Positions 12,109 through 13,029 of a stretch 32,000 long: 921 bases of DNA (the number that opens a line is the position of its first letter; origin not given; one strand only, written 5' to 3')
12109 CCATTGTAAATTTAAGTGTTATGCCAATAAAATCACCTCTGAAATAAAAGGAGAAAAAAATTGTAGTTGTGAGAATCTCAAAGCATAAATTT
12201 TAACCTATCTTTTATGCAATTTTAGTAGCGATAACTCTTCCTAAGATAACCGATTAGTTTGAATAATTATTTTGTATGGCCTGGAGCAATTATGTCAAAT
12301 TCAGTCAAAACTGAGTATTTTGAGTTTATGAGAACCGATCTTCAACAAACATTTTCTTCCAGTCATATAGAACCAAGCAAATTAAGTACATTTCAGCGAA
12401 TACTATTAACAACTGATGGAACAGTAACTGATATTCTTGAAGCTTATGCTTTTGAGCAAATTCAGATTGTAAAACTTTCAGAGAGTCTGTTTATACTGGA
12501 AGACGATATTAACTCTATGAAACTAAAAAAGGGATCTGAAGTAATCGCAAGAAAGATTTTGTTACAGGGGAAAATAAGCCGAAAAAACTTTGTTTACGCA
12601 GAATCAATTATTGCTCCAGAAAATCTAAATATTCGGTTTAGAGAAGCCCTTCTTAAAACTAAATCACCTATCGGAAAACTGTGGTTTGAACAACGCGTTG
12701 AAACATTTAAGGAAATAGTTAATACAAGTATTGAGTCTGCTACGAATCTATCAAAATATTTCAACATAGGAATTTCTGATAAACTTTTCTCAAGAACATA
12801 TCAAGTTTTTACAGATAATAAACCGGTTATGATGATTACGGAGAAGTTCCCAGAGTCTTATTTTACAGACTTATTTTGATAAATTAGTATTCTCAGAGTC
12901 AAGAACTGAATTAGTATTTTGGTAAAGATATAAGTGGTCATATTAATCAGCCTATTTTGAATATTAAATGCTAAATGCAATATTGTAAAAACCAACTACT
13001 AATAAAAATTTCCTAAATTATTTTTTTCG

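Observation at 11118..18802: An AT-rich, HIP1-free island encodes a minimal aryl-acid NRPS-like pathway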

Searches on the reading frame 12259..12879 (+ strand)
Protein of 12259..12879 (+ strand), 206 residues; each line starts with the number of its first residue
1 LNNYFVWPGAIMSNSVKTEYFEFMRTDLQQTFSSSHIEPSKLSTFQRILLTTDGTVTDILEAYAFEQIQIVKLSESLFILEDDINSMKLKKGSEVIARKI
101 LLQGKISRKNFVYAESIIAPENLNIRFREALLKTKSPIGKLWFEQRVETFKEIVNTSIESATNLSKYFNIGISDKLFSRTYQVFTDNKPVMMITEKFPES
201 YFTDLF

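Call 5: search_protein_families(library=pfam, proteins=[window:12259-12879:+], max_evalue=0.01)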
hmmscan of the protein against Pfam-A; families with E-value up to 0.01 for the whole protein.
window:12259-12879:+ (206 aa): 2 families
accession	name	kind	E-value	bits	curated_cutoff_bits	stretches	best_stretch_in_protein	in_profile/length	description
PF01947.21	Rv2949c-like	-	1.8e-18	67.4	22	1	50-199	1-143/149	Chorismate pyruvate-lyase Rv2949c-like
PF04345.18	Chor_lyase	-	9.7e-06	25.8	23.6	1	50-197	24-157/168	Chorismate lyase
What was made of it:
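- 12292..12879 (+): DUF98 / Rv2949c-like chorismate pyruvate-lyase family protein (195 aa from the ATG; an upstream in-frame TTG lies at 12259). PF01947 scores 67.4 bits and PF04345 25.8 bits (call 5).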

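Call 6: search_protein_families(library=ncbifam, proteins=[window:12259-12879:+], max_evalue=0.01)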
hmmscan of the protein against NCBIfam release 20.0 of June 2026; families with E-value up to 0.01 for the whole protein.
window:12259-12879:+ (206 aa): 1 family
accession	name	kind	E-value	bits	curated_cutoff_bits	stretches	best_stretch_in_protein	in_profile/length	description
NF037993.1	cyano_chori_ly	equivalog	3.3e-10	40.1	175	1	35-197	11-167/176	chorismate lyase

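Call 18: search_solved_structures(query=window:12292-12879:+, max_evalue=10, show_alignments=3)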
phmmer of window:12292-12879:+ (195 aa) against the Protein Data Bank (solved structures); distinct sequences matched with E-value up to 10: 2.
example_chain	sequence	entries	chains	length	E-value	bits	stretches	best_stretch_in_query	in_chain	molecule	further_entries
2nwi_A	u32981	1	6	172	1e-15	61.1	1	31-191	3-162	Hypothetical protein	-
5nx6_A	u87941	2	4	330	1.1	12.3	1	111-168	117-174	Pentalenene synthase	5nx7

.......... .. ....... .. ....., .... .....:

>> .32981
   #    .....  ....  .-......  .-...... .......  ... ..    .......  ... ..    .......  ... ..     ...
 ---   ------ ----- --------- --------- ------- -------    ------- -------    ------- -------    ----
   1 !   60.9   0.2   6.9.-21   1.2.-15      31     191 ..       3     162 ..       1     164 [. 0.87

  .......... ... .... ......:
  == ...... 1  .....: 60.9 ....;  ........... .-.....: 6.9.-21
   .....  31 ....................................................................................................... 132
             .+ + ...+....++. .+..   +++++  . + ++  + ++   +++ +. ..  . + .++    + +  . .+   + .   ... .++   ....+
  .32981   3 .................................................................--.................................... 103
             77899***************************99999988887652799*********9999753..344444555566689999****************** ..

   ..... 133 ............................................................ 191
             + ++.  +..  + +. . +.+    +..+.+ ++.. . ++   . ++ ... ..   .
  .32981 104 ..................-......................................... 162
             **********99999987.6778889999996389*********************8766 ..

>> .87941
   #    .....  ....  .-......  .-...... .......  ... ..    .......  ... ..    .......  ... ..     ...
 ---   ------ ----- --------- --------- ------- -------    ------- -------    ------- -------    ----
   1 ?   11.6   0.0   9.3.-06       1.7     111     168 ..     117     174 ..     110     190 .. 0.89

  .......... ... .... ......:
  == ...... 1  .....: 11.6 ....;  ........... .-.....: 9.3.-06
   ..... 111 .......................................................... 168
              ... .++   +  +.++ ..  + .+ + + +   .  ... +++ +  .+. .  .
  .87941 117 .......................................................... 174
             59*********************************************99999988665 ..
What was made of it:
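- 12292..12879 (+): The closest solved structure is 2NWI, a DUF98 protein (call 18).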

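Call 41: find_homologous_proteins(query=window:12292-12879:+, max_evalue=0.00001)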
Query window:12292-12879:+ (195 aa): 737 proteins with E <= 0.00001 among 807 candidates; the best 120 are listed.
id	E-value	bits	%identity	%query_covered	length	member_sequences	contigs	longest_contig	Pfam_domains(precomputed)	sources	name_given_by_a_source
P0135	4.1e-110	383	100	94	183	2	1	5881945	PF04345.18,PF01947.22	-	-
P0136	7.7e-80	285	75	95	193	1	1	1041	PF01947.22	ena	-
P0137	1.5e-79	284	73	98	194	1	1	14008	PF01947.22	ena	-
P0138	1.8e-79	283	74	95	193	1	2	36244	PF01947.22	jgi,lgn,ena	jgi:chorismate-pyruvate lyase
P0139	3.1e-79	283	72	100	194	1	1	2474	PF01947.22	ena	-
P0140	1.1e-78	281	74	95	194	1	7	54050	PF01947.22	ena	-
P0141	2.7e-78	280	74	94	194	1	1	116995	PF01947.22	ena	-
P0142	4.2e-78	279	69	98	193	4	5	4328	PF01947.22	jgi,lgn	jgi:chorismate-pyruvate lyase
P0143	4.2e-78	279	74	95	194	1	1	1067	PF01947.22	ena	-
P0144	6.3e-78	278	73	95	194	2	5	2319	PF01947.22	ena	-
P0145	1.6e-77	277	73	91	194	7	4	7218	PF01947.22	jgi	jgi:chorismate-pyruvate lyase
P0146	2.7e-77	276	72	92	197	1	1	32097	PF04345.18,PF01947.22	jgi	jgi:chorismate-pyruvate lyase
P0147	3.1e-77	276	71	100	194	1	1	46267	PF04345.18,PF01947.22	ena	-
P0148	3.8e-77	276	72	95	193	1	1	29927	PF01947.22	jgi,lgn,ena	jgi:chorismate-pyruvate lyase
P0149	4.8e-77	275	73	93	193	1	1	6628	PF04345.18,PF01947.22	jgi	jgi:chorismate-pyruvate lyase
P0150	6.1e-77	275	71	94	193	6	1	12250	PF01947.22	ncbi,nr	ncbi:DUF98 domain-containing protein [filamentous cyanobacterium CCP3]|nr:DUF98 domain-containing pr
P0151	1.1e-76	274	72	98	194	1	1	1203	PF01947.22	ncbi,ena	-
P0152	1.3e-76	274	71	94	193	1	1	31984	PF01947.22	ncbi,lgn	ncbi:MAG: chorismate pyruvate-lyase family protein [Elainellaceae cyanobacterium]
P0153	1.7e-76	274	71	94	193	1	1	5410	PF01947.22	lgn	-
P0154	3.1e-76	273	73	93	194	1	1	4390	PF01947.22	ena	-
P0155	7.7e-76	272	72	93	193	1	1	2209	PF01947.22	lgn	-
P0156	1.9e-75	270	71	91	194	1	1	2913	PF01947.22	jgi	jgi:chorismate-pyruvate lyase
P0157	3.7e-75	269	70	95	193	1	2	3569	PF04345.18,PF01947.22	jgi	jgi:chorismate-pyruvate lyase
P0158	4.2e-75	269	70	91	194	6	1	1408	PF01947.22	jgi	jgi:chorismate-pyruvate lyase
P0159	3.8e-74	266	69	92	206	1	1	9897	PF01947.22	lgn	-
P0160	4.6e-74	266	70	91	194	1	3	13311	PF01947.22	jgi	jgi:chorismate-pyruvate lyase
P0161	5.5e-74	266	69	91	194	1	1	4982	PF01947.22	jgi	jgi:chorismate-pyruvate lyase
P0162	2.7e-72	260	70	90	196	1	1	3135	PF01947.22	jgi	jgi:chorismate-pyruvate lyase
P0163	6.4e-72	259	67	94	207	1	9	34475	PF04345.18,PF01947.22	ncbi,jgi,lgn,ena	-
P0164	8.9e-72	258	70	90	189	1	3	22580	PF01947.22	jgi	jgi:chorismate-pyruvate lyase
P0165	1.6e-71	258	67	93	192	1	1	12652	PF01947.22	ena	-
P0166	2.8e-71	257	67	92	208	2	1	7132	PF01947.22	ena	-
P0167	3.9e-71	256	69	92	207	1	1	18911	PF01947.22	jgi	jgi:chorismate-pyruvate lyase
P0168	5.8e-71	256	69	92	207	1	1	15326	PF01947.22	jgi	jgi:chorismate-pyruvate lyase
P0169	7.3e-71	255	69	92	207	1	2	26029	PF01947.22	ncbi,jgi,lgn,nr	ncbi:MAG: chorismate pyruvate-lyase family protein [Hydrococcus sp. Prado102]|jgi:chorismate-pyruvat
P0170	8.2e-71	255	65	93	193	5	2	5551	PF01947.22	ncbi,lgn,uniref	ncbi:chorismate--pyruvate lyase family protein [Coleofasciculus sp.]|uniref:chorismate--pyruvate lya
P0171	8.7e-71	255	69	92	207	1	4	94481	PF01947.22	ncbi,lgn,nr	ncbi:DUF98 domain-containing protein [Candidatus Gracilibacteria bacterium]|nr:DUF98 domain-containi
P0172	1.5e-70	254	66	100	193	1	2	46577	PF01947.22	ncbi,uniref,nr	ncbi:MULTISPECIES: chorismate--pyruvate lyase family protein [unclassified Coleofasciculus]|uniref:c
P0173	2.2e-70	254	67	91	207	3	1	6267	PF01947.22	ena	-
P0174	3.7e-70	253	62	98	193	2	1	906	PF01947.22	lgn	-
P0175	4.5e-70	253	65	93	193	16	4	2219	PF01947.22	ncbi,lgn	-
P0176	5.3e-70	253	64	97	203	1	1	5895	PF01947.22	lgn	-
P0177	6.6e-70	252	67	91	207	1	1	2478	PF01947.22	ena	-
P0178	9.3e-70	252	64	96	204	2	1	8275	PF01947.22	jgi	jgi:chorismate-pyruvate lyase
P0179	1.5e-69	251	65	91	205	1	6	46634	PF01947.22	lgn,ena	-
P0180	1.7e-69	251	66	91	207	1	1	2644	PF01947.22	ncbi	-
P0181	2.1e-69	251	67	92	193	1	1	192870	PF01947.22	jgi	-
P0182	2.1e-69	251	61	96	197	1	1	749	PF01947.22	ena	-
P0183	2.5e-69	250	65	95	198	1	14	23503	PF01947.22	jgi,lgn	jgi:chorismate-pyruvate lyase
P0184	2.7e-69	250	66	94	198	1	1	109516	PF01947.22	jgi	-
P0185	3.2e-69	250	65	91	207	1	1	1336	PF01947.22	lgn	-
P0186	4.5e-69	250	64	95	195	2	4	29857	PF01947.22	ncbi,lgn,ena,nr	ncbi:MAG TPA: DUF98 domain-containing protein [Cyanobacteria bacterium UBA8803]|nr:DUF98 domain-cont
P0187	4.9e-69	249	64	93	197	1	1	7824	PF01947.22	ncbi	-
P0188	5.0e-69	249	64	93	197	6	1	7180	PF01947.22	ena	-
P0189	5.6e-69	249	65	91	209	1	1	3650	PF01947.22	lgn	-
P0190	5.9e-69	249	63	99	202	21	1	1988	PF01947.22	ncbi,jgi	jgi:chorismate-pyruvate lyase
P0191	6.0e-69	249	63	99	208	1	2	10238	PF04345.18,PF01947.22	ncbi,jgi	jgi:chorismate-pyruvate lyase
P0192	6.8e-69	249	66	94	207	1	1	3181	PF01947.22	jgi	jgi:chorismate-pyruvate lyase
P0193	6.9e-69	249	66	91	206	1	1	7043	PF01947.22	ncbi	ncbi:MAG: chorismate pyruvate-lyase family protein [Cyanobacteria bacterium P01_E01_bin.35]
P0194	7.2e-69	249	67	92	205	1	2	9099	PF01947.22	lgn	-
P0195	7.8e-69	249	66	91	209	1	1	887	PF01947.22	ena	-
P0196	9.3e-69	249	63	93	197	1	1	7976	PF01947.22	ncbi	-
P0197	9.7e-69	248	63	93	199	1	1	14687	PF01947.22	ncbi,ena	-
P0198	9.8e-69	248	63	94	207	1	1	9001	PF01947.22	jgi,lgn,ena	-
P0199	1.5e-68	248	64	93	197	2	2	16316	PF01947.22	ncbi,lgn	-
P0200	1.6e-68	248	65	93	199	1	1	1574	PF01947.22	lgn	-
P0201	1.6e-68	248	65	91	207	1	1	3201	PF01947.22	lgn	-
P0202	1.8e-68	248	62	97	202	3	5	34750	PF01947.22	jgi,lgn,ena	jgi:chorismate-pyruvate lyase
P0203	1.9e-68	247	64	93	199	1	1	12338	PF01947.22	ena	-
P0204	2.1e-68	247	65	91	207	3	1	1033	PF01947.22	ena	-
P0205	2.4e-68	247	63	93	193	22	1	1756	PF01947.22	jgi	-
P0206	3.8e-68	247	64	94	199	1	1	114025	PF01947.22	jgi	jgi:chorismate-pyruvate lyase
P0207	4.5e-68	246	65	91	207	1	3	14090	PF01947.22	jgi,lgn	-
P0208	4.6e-68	246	65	93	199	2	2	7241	PF01947.22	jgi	jgi:chorismate-pyruvate lyase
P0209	4.6e-68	246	64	94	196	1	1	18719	PF01947.22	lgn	-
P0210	6.0e-68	246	64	94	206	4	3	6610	PF01947.22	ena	-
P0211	7.0e-68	246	64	92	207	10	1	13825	PF01947.22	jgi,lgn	jgi:chorismate-pyruvate lyase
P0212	7.2e-68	246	65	92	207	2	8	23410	PF01947.22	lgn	-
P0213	7.9e-68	245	66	93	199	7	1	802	PF01947.22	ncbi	-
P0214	8.0e-68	245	65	92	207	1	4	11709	PF01947.22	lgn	-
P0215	8.2e-68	245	62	95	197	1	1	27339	PF01947.22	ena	-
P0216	1.0e-67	245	62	93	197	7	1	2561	PF01947.22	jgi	jgi:chorismate-pyruvate lyase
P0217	1.1e-67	245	62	93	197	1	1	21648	PF01947.22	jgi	jgi:chorismate-pyruvate lyase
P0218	1.2e-67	245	67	89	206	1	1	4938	PF01947.22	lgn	-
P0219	1.2e-67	245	67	92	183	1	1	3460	PF01947.22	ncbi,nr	ncbi:MAG: DUF98 domain-containing protein [Moorea sp. SIO2B7]|nr:DUF98 domain-containing protein [Mo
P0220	1.3e-67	245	62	94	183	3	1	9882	PF01947.22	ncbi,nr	ncbi:MAG: DUF98 domain-containing protein [Symploca sp. SIO2E6]|nr:DUF98 domain-containing protein [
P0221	1.3e-67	245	65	93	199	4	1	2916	PF01947.22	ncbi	-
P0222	1.7e-67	244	61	93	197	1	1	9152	PF01947.22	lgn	-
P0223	1.7e-67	244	61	94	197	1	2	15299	PF01947.22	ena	-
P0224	1.8e-67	244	63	92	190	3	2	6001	PF01947.22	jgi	jgi:chorismate-pyruvate lyase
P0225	1.9e-67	244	66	92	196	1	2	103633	PF01947.22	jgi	jgi:chorismate-pyruvate lyase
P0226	2.1e-67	244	63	93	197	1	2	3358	PF01947.22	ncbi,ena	-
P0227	2.2e-67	244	63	95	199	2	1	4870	PF01947.22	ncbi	ncbi:MAG: chorismate pyruvate-lyase family protein [Cyanobacteria bacterium P01_F01_bin.86]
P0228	2.3e-67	244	62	99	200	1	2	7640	PF01947.22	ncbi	-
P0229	2.3e-67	244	62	94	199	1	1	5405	PF01947.22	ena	-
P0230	2.6e-67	244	63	95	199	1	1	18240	PF01947.22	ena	-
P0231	2.7e-67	244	66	92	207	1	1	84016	PF01947.22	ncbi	-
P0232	2.8e-67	244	61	94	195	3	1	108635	PF01947.22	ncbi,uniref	ncbi:chorismate--pyruvate lyase family protein [Scytonema sp. NUACC26]|uniref:chorismate--pyruvate l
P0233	2.9e-67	244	59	94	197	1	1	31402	PF01947.22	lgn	-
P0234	3.0e-67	244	62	95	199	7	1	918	PF01947.22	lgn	-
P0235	3.6e-67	243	65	93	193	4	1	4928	PF01947.22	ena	-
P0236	3.7e-67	243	64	92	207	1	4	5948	PF01947.22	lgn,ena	-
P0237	3.8e-67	243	61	93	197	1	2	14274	PF01947.22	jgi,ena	-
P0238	4.1e-67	243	63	96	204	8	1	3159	PF01947.22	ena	-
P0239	5.4e-67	243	64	94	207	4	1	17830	PF01947.22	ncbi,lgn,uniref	ncbi:chorismate pyruvate-lyase family protein [Pelatocladus sp. BLCC-F211]|uniref:chorismate--pyruva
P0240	5.5e-67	243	66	92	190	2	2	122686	PF01947.22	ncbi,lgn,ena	-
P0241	6.5e-67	243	60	94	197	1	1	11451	PF01947.22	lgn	-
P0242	7.6e-67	242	59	94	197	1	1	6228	PF01947.22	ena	-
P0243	7.9e-67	242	60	97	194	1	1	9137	PF01947.22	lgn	-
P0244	8.7e-67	242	64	92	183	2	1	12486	PF01947.22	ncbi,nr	ncbi:MAG: DUF98 domain-containing protein [Symploca sp. SIO2C1]|nr:DUF98 domain-containing protein [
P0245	8.9e-67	242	62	95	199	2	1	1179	PF01947.22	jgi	jgi:chorismate-pyruvate lyase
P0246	9.5e-67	242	60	93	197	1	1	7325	PF01947.22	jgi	-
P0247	1.0e-66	242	63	93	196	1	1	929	PF01947.22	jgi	jgi:chorismate-pyruvate lyase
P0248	1.1e-66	242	59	94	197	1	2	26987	PF01947.22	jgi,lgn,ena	-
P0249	1.2e-66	242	62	94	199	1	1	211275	PF01947.22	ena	-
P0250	1.3e-66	242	64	93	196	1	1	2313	PF01947.22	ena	-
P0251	1.3e-66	242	63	93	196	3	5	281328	PF01947.22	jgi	jgi:chorismate-pyruvate lyase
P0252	1.4e-66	241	64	93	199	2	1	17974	PF01947.22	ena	-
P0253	1.4e-66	241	64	94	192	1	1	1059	PF01947.22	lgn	-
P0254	1.5e-66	241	62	94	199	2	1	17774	PF01947.22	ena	-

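Call 43: find_related_loci(query=A3, collection=metagenome_contigs, flank=10000)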
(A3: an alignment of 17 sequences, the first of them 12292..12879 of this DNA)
Query A3 (195 aa) in metagenome_contigs; peptide patterns used: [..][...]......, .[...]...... (x = any residue, [..] = any of these).
584 stretches matched a pattern; 164 encode a relative of the query (tblastn E <= 1e-3); the best 80 are kept; 80 distinct loci.
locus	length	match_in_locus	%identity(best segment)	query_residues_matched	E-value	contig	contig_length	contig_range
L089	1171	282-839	72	1-191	1e-91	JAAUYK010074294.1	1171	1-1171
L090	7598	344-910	63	1-191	3e-80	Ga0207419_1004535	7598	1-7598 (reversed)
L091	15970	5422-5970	67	13-195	7e-80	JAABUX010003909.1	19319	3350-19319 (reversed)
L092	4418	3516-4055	67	12-191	2e-79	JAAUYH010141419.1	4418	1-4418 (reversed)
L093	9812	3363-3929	63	1-191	1e-79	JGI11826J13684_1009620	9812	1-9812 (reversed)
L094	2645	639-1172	66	14-191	5e-79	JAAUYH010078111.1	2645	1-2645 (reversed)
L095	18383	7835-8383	64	9-191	5e-78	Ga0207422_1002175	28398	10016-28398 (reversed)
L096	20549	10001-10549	64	9-191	5e-78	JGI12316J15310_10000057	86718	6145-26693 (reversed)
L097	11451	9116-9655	64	12-191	3e-77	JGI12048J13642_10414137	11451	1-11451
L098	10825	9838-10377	64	12-191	3e-77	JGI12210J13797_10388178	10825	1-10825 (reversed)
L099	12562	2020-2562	63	11-191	6e-77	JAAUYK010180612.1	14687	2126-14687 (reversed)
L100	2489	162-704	63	11-191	2e-78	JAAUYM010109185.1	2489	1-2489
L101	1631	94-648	62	11-195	4e-80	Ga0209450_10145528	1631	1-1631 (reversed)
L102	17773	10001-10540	65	12-191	3e-76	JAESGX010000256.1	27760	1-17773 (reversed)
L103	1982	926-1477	60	8-191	5e-78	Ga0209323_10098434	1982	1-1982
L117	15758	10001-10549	61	13-195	3e-71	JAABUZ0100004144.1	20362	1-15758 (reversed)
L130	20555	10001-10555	57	11-195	1e-68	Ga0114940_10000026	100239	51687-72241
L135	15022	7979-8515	59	13-191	1e-67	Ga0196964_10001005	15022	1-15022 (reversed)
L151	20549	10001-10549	55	13-195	2e-61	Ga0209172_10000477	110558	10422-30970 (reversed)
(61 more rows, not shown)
